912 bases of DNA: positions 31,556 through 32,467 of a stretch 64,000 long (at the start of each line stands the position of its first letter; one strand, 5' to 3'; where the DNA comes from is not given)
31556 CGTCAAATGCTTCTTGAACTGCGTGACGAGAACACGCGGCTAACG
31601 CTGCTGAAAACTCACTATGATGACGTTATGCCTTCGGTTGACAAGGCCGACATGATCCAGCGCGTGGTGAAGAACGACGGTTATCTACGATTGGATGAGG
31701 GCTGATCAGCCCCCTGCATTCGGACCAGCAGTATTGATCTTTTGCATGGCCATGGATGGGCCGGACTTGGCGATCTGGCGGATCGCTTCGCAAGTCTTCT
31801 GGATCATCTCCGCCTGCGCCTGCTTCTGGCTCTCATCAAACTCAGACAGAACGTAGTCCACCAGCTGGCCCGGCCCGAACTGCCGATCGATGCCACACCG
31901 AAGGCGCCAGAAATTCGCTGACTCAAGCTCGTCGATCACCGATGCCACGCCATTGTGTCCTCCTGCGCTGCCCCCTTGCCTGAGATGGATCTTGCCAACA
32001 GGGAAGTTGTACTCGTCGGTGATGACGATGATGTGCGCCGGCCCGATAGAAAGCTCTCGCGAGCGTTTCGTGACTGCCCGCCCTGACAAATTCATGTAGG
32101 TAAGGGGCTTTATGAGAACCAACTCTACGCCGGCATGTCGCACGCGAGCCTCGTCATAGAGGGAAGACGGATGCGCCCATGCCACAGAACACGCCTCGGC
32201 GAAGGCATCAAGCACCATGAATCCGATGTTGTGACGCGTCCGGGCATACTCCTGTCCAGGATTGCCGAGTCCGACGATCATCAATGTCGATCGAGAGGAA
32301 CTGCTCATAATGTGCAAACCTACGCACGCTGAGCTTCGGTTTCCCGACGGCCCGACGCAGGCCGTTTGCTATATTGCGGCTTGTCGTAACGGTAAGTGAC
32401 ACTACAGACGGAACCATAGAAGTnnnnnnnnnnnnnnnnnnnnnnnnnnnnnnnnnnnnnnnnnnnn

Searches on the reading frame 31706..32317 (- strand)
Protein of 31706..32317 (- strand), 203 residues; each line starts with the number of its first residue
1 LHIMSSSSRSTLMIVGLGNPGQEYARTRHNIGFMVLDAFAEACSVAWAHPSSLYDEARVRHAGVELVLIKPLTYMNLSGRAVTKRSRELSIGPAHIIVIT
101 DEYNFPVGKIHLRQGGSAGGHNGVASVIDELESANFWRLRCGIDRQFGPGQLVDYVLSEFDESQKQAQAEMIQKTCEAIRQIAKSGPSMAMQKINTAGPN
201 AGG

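Call 18: search_protein_families(library=pfam, proteins=[window:31706-32317:-], max_evalue=0.01)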
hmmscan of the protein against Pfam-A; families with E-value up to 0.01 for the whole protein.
window:31706-32317:- (203 aa): 1 family
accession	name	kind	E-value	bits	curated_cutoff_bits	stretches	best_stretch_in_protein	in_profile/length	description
PF01195.25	Pept_tRNA_hydro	-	1.8e-60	204.4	27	1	13-195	1-183/183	Peptidyl-tRNA hydrolase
